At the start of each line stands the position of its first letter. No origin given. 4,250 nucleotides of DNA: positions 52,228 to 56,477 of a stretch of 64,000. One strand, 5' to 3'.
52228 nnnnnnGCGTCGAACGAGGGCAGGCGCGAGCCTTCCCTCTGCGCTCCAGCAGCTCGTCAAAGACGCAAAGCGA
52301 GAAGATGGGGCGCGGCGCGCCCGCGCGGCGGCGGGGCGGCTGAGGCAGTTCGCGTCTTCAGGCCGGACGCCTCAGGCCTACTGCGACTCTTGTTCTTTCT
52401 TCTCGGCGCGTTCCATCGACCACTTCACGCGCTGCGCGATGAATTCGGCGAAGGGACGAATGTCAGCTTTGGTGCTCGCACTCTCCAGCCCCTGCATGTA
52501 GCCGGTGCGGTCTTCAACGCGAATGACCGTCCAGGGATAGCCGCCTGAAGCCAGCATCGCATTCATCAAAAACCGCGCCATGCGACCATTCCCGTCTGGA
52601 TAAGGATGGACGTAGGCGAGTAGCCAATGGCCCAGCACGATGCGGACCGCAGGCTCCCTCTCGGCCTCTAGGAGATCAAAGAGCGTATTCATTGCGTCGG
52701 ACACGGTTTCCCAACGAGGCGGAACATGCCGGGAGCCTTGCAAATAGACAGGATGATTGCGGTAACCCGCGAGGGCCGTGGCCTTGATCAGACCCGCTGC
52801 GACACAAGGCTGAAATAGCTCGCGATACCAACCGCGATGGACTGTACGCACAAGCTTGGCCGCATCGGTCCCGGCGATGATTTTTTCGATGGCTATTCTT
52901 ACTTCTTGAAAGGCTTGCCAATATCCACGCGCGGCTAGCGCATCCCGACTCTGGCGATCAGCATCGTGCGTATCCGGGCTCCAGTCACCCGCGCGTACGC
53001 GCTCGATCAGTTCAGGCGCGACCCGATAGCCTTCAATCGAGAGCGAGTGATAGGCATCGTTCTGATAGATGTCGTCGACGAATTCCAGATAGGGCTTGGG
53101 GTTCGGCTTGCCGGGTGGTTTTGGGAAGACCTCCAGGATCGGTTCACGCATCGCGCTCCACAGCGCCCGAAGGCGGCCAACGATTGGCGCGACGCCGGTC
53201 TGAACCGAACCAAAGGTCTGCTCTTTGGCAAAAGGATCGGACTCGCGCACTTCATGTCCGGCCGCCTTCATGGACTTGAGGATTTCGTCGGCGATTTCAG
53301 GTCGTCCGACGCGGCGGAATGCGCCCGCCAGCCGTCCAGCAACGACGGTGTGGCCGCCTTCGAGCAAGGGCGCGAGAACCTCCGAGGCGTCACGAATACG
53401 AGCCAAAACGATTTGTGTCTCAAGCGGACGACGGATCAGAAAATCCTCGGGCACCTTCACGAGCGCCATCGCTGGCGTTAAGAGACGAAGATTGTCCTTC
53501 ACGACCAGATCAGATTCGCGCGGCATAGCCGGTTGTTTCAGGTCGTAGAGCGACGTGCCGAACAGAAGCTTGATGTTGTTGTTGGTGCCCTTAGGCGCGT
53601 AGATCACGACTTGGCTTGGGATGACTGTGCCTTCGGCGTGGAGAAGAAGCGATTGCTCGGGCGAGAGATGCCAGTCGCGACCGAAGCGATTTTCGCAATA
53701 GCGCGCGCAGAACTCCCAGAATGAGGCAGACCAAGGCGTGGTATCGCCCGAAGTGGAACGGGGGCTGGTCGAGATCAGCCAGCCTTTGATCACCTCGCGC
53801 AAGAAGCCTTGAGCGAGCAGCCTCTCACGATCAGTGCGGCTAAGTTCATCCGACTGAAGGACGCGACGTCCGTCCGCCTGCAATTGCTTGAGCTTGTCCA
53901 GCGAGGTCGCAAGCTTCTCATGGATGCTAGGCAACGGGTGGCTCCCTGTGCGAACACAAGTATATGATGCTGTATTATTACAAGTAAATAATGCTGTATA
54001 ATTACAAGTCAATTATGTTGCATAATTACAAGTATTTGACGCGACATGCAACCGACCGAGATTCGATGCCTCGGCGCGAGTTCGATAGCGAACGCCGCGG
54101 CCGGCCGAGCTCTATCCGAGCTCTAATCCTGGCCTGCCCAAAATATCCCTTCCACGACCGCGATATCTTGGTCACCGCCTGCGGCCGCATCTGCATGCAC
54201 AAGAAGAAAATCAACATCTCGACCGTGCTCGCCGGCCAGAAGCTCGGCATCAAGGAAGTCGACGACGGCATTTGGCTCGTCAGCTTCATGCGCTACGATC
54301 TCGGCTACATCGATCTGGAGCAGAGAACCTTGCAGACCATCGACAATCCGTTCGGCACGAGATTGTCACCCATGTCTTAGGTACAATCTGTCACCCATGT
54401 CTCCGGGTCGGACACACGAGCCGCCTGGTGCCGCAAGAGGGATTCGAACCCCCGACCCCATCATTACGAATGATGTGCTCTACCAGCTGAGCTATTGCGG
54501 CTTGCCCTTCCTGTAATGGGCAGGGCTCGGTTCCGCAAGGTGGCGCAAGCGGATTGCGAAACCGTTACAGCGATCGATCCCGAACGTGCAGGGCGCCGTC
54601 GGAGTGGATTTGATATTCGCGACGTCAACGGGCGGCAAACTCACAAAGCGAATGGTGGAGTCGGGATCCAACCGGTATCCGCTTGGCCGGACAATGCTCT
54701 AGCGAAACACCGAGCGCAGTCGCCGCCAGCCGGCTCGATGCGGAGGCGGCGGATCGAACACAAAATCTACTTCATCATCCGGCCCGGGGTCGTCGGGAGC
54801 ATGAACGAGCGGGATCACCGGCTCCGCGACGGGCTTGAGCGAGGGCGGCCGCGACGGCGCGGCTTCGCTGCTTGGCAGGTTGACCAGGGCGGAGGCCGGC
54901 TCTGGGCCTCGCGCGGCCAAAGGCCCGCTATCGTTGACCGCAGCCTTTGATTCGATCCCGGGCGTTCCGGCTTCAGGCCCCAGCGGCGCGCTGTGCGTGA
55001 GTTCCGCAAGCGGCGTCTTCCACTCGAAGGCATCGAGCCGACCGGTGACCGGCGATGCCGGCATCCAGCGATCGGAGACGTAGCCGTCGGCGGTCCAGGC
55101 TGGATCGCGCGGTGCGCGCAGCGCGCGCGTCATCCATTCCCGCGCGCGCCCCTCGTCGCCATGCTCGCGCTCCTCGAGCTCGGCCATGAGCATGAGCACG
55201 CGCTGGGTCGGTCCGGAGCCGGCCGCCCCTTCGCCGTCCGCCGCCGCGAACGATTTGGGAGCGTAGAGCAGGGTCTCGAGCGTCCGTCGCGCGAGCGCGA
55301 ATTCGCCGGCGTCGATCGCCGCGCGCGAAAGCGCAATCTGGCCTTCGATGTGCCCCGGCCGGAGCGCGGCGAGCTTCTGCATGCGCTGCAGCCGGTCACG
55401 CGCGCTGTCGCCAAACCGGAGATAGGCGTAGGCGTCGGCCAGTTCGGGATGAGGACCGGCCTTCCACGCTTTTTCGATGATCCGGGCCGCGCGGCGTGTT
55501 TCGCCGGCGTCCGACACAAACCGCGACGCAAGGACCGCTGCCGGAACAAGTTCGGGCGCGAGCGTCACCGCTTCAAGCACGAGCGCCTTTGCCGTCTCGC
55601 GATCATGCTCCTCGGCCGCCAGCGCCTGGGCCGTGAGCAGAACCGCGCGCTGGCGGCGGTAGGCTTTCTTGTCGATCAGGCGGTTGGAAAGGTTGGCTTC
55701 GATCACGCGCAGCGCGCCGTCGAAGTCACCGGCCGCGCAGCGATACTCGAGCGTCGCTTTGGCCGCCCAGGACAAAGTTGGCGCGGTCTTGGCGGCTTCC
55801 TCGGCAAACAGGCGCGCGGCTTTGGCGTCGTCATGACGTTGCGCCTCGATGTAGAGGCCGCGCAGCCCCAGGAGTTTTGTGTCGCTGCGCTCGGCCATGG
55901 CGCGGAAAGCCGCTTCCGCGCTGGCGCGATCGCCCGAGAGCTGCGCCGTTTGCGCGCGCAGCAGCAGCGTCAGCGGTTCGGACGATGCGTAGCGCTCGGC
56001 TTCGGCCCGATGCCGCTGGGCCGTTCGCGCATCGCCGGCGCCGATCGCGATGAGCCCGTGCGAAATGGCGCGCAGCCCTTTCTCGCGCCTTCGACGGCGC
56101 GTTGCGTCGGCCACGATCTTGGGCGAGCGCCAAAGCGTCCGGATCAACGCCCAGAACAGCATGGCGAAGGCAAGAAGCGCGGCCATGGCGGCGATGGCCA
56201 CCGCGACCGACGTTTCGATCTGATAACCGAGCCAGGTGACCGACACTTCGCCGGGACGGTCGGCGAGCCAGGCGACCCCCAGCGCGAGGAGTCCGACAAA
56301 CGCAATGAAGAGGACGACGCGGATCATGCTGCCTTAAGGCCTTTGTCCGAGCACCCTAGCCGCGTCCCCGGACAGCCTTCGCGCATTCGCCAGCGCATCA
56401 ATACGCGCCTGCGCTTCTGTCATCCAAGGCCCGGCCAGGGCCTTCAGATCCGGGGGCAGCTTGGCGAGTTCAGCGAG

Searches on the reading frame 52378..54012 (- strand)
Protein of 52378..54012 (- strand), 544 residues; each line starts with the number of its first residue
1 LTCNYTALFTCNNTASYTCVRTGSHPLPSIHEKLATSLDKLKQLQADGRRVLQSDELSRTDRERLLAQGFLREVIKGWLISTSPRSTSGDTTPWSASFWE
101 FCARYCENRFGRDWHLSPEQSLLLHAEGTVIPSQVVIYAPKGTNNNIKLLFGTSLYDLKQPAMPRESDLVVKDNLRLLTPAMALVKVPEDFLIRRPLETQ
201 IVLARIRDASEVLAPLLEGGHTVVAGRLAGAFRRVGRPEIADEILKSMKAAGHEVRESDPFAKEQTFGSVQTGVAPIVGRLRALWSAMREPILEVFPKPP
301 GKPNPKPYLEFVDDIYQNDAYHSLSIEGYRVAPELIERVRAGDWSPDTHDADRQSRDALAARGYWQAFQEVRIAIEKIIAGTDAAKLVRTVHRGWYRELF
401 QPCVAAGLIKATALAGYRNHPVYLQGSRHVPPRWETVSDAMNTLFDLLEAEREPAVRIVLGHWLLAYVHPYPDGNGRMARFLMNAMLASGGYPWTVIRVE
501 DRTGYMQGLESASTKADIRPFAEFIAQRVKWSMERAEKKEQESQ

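Call 27: search_protein_families(library=pfam, proteins=[window:52378-54012:-], max_evalue=0.00001)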
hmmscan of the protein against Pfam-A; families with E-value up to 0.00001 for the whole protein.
window:52378-54012:- (544 aa): 1 family
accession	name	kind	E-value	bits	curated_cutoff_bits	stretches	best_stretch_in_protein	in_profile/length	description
PF02661.23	Fic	-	1e-13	52.4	24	1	390-487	9-93/93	Fic/DOC family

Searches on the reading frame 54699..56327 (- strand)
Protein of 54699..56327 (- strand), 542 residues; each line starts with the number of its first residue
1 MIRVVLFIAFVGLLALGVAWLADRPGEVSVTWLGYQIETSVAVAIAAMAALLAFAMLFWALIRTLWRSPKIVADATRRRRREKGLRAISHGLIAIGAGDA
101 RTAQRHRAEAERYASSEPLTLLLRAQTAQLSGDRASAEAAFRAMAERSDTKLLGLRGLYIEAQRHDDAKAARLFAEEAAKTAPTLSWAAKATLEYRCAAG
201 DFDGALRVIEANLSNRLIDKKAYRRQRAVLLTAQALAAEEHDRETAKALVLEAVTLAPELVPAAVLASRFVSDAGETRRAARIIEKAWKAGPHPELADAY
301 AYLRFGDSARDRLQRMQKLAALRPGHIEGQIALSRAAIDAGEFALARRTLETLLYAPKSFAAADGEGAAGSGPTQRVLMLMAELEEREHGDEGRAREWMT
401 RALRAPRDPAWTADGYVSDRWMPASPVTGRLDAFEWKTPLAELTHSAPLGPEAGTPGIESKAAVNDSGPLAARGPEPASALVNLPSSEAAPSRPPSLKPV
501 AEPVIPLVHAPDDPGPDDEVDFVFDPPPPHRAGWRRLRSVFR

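Call 27: search_protein_families(library=pfam, proteins=[window:54699-56327:-], max_evalue=0.00001)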
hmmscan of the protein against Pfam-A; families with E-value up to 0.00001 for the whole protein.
window:54699-56327:- (542 aa): 1 family
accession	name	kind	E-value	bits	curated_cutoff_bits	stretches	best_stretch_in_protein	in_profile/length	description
PF07219.19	HemY_N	-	3.6e-27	95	31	1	26-132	1-107/107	HemY protein N-terminus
